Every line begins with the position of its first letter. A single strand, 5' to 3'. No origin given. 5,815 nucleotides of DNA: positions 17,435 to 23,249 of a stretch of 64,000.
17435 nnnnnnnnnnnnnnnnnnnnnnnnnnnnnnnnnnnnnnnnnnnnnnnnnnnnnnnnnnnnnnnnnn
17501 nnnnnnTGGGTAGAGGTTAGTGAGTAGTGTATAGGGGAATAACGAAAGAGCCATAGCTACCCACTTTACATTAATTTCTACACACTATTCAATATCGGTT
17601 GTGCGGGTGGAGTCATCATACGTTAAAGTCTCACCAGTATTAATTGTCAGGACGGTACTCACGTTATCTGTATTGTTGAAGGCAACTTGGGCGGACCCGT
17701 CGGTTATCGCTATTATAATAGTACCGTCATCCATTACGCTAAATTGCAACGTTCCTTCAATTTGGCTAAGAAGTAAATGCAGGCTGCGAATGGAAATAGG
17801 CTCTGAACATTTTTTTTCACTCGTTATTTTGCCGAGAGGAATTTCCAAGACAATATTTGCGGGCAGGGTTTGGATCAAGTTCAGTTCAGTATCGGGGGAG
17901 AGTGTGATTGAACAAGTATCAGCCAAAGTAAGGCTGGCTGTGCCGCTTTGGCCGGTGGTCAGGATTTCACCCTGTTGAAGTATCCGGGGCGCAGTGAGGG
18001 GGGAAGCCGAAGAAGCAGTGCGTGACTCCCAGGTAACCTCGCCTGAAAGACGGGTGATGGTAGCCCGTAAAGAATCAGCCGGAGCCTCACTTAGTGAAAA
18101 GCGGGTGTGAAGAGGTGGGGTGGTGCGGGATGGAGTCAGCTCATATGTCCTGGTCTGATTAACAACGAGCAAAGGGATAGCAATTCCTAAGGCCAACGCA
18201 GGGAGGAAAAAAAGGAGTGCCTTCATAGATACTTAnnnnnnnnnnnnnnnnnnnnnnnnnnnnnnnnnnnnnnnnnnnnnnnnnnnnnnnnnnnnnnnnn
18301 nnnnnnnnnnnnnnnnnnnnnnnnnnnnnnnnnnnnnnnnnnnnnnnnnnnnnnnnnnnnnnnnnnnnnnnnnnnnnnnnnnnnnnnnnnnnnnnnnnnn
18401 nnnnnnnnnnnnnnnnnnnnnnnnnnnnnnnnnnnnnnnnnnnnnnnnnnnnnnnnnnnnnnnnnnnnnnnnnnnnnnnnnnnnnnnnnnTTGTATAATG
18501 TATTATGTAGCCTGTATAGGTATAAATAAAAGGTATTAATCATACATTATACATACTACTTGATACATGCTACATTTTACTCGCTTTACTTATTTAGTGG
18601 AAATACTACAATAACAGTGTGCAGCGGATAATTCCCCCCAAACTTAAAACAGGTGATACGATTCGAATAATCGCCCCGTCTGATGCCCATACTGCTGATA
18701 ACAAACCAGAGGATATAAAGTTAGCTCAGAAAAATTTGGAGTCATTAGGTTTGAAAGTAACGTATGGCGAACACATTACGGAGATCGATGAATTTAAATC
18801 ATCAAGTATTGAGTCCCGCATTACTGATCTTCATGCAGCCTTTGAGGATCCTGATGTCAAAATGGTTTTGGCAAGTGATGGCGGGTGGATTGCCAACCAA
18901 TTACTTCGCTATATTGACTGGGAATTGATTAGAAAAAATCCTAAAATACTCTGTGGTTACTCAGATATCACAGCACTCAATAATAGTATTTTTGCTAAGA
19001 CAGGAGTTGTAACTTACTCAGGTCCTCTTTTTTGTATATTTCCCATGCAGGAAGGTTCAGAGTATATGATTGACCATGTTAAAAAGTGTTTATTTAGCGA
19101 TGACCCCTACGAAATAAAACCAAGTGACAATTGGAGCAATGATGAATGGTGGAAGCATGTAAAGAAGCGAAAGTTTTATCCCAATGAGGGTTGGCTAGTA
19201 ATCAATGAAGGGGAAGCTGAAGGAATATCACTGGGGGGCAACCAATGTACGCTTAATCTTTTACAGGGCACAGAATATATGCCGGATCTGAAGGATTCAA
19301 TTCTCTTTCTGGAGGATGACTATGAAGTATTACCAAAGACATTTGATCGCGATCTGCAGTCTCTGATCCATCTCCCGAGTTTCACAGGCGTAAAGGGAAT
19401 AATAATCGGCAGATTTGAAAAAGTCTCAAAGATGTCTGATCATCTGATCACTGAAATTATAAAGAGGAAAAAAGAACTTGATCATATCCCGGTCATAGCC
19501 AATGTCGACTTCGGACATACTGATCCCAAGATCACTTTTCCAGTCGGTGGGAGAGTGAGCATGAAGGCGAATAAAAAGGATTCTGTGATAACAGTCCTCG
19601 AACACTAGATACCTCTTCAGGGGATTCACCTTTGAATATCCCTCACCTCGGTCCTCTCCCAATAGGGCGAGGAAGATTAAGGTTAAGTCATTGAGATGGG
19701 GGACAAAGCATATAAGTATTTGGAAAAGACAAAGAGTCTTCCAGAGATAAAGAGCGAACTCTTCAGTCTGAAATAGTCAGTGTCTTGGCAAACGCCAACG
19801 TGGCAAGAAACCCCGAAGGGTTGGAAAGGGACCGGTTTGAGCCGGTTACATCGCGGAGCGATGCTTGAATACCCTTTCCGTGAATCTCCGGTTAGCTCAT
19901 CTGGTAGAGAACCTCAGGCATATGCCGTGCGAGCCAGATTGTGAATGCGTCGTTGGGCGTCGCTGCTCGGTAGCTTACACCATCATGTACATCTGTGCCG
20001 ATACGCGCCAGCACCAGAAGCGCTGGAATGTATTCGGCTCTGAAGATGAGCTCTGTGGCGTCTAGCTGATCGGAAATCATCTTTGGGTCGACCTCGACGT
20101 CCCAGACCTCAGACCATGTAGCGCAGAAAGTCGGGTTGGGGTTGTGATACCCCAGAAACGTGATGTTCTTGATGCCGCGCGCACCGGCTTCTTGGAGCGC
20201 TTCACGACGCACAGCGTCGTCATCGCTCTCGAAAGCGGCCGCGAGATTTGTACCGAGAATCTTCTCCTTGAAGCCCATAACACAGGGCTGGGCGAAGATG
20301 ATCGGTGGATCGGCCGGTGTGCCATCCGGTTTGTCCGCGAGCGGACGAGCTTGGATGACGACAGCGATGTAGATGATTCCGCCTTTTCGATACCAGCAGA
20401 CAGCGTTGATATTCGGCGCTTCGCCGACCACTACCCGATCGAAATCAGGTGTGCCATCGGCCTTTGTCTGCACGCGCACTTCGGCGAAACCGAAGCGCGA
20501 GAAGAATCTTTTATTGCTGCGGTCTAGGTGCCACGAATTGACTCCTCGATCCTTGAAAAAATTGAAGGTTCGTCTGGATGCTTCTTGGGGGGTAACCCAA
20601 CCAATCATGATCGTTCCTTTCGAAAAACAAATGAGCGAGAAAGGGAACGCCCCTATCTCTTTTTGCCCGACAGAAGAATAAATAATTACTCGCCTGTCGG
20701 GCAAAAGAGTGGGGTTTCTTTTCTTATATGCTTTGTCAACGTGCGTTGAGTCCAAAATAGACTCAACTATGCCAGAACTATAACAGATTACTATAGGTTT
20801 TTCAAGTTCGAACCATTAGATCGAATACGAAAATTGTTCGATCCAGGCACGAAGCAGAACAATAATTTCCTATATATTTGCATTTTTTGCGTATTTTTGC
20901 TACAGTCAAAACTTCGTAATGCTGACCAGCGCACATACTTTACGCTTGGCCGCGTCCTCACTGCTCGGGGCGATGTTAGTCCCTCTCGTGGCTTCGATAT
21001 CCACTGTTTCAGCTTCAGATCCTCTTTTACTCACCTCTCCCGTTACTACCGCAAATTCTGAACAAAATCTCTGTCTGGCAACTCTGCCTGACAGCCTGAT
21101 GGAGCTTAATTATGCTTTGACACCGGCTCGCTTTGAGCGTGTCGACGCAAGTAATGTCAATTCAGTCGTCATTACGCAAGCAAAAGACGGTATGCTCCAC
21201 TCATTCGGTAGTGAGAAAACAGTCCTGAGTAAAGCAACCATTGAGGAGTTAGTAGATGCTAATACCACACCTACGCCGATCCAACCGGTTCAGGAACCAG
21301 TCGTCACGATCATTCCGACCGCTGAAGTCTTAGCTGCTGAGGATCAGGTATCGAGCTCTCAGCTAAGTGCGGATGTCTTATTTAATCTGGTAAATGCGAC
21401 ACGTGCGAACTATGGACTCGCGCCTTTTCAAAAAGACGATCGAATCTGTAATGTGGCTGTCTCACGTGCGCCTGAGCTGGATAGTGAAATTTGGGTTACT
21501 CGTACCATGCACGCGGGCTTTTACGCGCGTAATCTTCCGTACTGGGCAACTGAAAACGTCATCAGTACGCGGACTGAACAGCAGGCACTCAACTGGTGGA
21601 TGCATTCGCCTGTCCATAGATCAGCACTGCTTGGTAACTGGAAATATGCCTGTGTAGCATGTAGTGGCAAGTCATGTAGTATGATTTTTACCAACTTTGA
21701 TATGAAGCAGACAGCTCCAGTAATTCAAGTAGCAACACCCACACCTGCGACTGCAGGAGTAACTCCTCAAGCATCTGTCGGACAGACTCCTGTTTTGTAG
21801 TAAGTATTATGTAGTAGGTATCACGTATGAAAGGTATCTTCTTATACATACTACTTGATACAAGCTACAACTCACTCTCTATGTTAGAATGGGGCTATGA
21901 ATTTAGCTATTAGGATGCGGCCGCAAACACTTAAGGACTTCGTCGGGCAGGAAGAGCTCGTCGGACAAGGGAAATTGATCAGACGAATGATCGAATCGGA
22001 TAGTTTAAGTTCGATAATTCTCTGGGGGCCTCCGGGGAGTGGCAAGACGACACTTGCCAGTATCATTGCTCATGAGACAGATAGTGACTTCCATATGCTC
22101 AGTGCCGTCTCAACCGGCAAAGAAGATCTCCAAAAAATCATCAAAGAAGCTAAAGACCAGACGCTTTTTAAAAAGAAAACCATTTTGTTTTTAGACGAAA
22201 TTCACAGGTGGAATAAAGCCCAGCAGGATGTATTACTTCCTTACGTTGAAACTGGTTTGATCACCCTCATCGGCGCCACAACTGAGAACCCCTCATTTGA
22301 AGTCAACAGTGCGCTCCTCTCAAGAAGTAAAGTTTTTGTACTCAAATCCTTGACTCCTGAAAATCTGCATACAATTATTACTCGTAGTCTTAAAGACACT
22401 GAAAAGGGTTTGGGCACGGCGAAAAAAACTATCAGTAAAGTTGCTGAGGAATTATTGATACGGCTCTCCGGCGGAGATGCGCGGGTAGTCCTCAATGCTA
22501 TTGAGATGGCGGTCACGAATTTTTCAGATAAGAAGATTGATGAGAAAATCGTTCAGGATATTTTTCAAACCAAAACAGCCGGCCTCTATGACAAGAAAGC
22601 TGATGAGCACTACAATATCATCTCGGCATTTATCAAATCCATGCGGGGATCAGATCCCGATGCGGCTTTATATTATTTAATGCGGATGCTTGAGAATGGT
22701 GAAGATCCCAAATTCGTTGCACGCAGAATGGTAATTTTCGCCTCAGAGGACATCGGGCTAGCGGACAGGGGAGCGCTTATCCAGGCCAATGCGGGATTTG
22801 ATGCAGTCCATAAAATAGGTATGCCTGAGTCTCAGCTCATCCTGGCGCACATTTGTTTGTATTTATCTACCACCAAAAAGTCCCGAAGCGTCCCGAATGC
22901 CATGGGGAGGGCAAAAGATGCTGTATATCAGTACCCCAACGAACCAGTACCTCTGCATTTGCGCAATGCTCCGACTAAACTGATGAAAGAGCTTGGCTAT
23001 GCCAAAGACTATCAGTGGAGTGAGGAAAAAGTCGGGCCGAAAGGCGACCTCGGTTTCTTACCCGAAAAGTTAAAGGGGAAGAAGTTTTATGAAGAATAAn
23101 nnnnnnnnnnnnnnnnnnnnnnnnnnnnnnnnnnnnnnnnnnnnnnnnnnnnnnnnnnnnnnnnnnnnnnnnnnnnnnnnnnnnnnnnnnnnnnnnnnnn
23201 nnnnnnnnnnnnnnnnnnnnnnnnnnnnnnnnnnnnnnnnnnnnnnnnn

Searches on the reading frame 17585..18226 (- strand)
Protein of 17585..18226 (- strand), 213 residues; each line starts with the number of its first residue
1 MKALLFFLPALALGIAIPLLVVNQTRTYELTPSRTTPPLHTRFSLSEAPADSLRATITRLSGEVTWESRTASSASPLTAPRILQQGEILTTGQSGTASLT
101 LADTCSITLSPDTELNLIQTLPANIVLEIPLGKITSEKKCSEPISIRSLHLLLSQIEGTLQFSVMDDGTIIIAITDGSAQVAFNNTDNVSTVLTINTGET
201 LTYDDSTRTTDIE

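Call 41: search_protein_families(library=pfam, proteins=[window:17585-18226:-], max_evalue=0.001)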
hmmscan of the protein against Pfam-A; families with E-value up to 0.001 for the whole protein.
window:17585-18226:- (213 aa): 0 families

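Call 51: search_protein_families(library=pfam, proteins=[window:17585-18226:-], max_evalue=0.1)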
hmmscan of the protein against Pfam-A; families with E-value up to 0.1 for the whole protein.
window:17585-18226:- (213 aa): 1 family
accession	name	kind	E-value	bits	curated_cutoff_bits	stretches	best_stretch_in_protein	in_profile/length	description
PF04773.18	FecR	-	0.016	16.1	24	1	89-179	3-96/97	FecR protein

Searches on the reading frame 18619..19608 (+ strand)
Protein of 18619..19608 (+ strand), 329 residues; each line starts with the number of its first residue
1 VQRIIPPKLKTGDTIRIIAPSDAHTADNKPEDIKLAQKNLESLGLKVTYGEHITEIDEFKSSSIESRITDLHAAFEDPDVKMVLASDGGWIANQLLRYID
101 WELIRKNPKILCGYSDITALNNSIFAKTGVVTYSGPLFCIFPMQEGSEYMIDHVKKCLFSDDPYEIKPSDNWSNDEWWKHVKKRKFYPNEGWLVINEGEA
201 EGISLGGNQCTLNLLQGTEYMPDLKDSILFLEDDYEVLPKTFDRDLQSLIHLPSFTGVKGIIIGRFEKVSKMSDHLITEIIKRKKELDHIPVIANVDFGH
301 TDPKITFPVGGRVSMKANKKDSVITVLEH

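Call 41: search_protein_families(library=pfam, proteins=[window:18619-19608:+], max_evalue=0.001)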
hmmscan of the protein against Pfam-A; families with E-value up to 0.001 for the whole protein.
window:18619-19608:+ (329 aa): 2 families
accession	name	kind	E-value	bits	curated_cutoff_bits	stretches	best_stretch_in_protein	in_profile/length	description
PF02016.21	Peptidase_S66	-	6.7e-35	120.3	25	1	15-135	1-121/121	LD-carboxypeptidase N-terminal domain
PF17676.7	Peptidase_S66C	-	5.3e-29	101.7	23.7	1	201-314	1-119/120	LD-carboxypeptidase C-terminal domain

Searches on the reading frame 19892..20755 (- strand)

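Call 41: search_protein_families(library=pfam, proteins=[window:19892-20755:-], max_evalue=0.001)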
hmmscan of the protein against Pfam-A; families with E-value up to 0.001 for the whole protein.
window:19892-20755:- (287 aa): 0 families

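Call 51: search_protein_families(library=pfam, proteins=[window:19892-20755:-], max_evalue=0.1)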
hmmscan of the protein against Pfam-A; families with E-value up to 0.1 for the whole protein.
window:19892-20755:- (287 aa): 1 family
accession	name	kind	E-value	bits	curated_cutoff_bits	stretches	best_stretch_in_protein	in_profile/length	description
PF00293.34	NUDIX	-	0.0064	16.9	21.1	1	176-221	42-98/134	NUDIX domain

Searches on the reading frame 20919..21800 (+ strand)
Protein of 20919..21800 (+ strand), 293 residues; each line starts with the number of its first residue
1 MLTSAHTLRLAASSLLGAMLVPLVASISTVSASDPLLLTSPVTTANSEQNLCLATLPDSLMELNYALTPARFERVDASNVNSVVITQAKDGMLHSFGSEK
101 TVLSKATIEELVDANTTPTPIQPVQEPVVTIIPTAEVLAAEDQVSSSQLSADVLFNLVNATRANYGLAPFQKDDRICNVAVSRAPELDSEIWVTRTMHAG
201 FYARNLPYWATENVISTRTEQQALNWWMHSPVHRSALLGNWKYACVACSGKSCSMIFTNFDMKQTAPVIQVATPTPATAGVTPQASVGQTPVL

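Call 10: search_protein_families(library=pfam, proteins=[window:20919-21800:+], max_evalue=0.01)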
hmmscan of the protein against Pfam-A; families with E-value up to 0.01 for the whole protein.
window:20919-21800:+ (293 aa): 1 family
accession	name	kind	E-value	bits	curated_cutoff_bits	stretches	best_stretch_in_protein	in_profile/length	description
PF00188.32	CAP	-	0.0021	19.3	21.1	1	155-239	1-93/117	Cysteine-rich secretory protein family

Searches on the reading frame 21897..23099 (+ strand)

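Call 41: search_protein_families(library=pfam, proteins=[window:21897-23099:+], max_evalue=0.001)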
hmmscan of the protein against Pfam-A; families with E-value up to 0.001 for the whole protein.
window:21897-23099:+ (400 aa): 16 families
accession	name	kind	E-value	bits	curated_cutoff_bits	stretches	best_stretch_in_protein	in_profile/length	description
PF12002.13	MgsA_C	-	4e-53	180.2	27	1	251-399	1-149/167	MgsA AAA+ ATPase C terminal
PF16193.11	AAA_assoc_2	-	3.5e-22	78.9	34.3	1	177-250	5-81/81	AAA C-terminal domain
PF05496.18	RuvB_N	-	1.8e-18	67.3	27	1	7-124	1-115/159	Holliday junction DNA helicase RuvB P-loop domain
PF00004.35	AAA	-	8.1e-17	62.3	21.2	1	40-148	1-127/131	ATPase family associated with various cellular activities (AAA)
PF07728.20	AAA_5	-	3.2e-09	37.3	22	1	40-124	2-97/139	AAA domain (dynein-related subfamily)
PF00931.28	NB-ARC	-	1.4e-07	31.5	23.5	1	26-82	7-66/248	NB-ARC domain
PF13173.12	AAA_14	-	3e-07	30.9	27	1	40-152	5-123/129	AAA domain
PF00158.32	Sigma54_activat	-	3e-06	27.4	20.2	0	93-131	93-131/168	Sigma-54 interaction domain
PF20720.3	nSTAND3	-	2.6e-05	24.4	27.2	1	39-90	19-69/155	Novel STAND NTPase 3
PF06068.19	TIP49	-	2.7e-05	24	23.8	1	13-70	24-85/347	TIP49 P-loop domain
PF01078.27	Mg_chelatase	-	4.8e-05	23.3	20.3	0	39-57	24-42/207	Magnesium chelatase, subunit ChlI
PF13191.12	AAA_16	-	7.5e-05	23.7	32.6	0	16-61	3-48/167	AAA ATPase domain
PF14532.12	Sigma54_activ_2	-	0.00017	22.2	25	1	38-119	22-95/138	Sigma-54 interaction domain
PF24883.2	NPHP3_N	-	0.00065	20.4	24.8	0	30-66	14-51/164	Nephrocystin 3, N-terminal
PF13401.12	AAA_22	-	0.00067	20.4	27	0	38-111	6-84/130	AAA domain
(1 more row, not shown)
